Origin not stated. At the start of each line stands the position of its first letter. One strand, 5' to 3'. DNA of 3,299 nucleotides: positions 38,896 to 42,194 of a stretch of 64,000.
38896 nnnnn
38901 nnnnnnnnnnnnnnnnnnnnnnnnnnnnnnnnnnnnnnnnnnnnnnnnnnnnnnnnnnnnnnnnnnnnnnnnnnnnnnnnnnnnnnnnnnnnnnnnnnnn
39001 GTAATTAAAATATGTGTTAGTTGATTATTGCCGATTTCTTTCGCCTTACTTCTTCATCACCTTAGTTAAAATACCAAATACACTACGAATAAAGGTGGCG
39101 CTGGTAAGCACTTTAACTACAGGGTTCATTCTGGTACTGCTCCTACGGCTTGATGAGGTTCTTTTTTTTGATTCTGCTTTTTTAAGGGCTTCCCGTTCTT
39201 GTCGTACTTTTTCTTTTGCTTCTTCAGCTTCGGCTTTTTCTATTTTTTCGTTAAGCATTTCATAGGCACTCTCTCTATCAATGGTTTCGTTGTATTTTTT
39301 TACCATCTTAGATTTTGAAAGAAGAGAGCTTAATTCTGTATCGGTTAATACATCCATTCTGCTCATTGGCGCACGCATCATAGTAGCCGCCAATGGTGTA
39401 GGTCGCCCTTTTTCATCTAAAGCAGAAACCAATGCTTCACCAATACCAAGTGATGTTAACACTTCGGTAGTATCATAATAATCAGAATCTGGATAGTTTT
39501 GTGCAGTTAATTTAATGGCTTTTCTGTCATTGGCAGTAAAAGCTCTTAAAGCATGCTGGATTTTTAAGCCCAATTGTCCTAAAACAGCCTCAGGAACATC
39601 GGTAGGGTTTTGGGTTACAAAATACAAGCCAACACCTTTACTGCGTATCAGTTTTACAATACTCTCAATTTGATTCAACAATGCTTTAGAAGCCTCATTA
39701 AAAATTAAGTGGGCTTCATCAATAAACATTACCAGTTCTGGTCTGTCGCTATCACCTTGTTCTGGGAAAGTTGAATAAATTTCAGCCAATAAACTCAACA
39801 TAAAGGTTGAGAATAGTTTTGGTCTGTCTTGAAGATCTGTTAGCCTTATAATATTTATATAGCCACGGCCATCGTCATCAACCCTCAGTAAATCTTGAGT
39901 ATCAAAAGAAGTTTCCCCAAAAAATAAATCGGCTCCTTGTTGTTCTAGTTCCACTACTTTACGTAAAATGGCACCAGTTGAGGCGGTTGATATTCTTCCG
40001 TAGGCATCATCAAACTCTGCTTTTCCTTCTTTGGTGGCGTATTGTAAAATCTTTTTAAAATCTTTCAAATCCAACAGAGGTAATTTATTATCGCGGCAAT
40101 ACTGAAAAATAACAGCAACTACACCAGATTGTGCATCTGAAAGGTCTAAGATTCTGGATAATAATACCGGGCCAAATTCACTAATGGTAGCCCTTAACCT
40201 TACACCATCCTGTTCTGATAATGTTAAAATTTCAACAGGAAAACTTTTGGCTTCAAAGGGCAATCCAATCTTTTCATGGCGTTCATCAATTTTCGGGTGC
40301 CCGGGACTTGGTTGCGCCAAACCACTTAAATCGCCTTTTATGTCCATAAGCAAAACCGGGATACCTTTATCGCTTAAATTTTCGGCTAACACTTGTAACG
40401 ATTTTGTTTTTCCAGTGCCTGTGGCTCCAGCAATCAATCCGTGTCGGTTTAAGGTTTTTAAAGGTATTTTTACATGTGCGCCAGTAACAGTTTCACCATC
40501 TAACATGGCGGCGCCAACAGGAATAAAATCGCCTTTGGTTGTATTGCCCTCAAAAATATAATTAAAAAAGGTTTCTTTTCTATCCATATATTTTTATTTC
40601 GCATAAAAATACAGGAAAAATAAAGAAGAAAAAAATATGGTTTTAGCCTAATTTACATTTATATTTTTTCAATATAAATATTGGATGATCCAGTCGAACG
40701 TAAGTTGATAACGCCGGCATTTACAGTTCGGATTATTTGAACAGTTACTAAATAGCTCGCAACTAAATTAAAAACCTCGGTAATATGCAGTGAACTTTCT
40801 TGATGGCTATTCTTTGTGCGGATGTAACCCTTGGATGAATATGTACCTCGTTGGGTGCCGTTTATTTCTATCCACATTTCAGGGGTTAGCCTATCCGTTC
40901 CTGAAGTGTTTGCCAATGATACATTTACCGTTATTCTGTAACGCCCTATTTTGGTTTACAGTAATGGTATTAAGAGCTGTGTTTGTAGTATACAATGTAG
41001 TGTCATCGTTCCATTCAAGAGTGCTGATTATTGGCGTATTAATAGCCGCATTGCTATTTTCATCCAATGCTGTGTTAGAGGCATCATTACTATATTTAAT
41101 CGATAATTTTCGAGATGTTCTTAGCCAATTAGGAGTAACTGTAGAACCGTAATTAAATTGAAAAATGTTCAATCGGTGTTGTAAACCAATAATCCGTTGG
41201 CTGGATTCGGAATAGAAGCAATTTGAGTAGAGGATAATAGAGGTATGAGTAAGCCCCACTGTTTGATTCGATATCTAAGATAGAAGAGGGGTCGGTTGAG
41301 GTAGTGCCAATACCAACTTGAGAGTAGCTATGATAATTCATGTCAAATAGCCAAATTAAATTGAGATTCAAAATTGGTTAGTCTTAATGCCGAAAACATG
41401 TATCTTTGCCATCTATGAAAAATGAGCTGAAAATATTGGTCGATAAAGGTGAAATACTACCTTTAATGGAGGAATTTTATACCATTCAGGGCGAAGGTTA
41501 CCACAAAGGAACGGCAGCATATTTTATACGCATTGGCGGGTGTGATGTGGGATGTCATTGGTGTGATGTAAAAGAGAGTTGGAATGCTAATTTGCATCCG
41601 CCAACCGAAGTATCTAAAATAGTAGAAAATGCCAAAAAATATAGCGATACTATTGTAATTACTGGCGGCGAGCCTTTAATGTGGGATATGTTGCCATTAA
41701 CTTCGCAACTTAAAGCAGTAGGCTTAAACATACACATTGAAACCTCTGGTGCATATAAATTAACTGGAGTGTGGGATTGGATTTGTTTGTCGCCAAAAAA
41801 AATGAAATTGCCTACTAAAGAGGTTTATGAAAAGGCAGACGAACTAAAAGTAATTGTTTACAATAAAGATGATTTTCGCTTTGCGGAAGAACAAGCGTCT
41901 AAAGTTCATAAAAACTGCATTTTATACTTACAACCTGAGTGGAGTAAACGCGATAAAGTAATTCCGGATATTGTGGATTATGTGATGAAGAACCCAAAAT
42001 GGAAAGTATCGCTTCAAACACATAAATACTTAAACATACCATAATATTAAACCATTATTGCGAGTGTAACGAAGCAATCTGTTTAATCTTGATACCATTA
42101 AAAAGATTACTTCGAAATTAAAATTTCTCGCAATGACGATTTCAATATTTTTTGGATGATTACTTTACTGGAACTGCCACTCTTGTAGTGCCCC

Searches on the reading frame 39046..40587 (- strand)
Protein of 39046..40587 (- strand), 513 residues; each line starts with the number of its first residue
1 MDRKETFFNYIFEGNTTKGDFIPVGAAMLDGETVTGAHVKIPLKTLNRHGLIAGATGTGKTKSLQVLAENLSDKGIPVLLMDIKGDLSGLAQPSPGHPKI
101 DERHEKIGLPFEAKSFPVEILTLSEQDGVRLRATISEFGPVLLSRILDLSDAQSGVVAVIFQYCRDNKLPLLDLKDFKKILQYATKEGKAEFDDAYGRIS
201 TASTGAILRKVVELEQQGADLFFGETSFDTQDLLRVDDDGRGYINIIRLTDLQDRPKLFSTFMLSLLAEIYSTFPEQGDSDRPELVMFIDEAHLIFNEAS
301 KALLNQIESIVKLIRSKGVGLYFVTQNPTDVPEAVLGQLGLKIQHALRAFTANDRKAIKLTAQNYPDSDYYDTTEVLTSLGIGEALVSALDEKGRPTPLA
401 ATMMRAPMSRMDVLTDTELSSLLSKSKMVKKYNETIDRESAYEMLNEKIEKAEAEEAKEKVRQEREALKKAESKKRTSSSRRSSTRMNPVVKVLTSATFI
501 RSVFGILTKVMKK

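Call 3: search_protein_families(library=pfam, proteins=[window:39046-40587:-])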
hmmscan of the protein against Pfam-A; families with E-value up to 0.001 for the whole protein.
window:39046-40587:- (513 aa): 8 families
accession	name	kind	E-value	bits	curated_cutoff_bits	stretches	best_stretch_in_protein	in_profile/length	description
PF05872.18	HerA_C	-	2.6e-177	590.9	22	1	33-490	7-465/502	Helicase HerA-like C-terminal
PF01935.23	DUF87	-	2.8e-13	50.9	23.2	1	35-254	8-206/220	Helicase HerA, central domain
PF13401.12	AAA_22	-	1.3e-05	26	27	0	48-84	6-42/130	AAA domain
PF12846.13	AAA_10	-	2.3e-05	24.1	27.5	0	255-359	214-310/362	AAA-like domain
PF00004.35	AAA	-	5.9e-05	24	21.2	0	279-343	54-127/131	ATPase family associated with various cellular activities (AAA)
PF01580.24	FtsK_SpoIIIE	-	0.00012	22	24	1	32-68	24-60/221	FtsK/SpoIIIE family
PF10412.15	TrwB_AAD_bind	-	0.00026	20.4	20.5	1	37-87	5-55/387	Type IV secretion-system coupling protein DNA-binding domain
PF13191.12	AAA_16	-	0.00063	20.7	32.6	0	48-121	25-103/167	AAA ATPase domain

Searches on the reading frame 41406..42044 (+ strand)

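Call 3: search_protein_families(library=pfam, proteins=[window:41406-42044:+])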
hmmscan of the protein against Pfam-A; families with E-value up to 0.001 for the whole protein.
window:41406-42044:+ (212 aa): 2 families
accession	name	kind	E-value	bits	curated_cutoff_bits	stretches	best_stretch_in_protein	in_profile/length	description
PF04055.27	Radical_SAM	-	5.1e-10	40.2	29.5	1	42-115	3-86/166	Radical SAM superfamily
PF13353.11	Fer4_12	-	2e-05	25.3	22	1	28-95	2-66/137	4Fe-4S single cluster domain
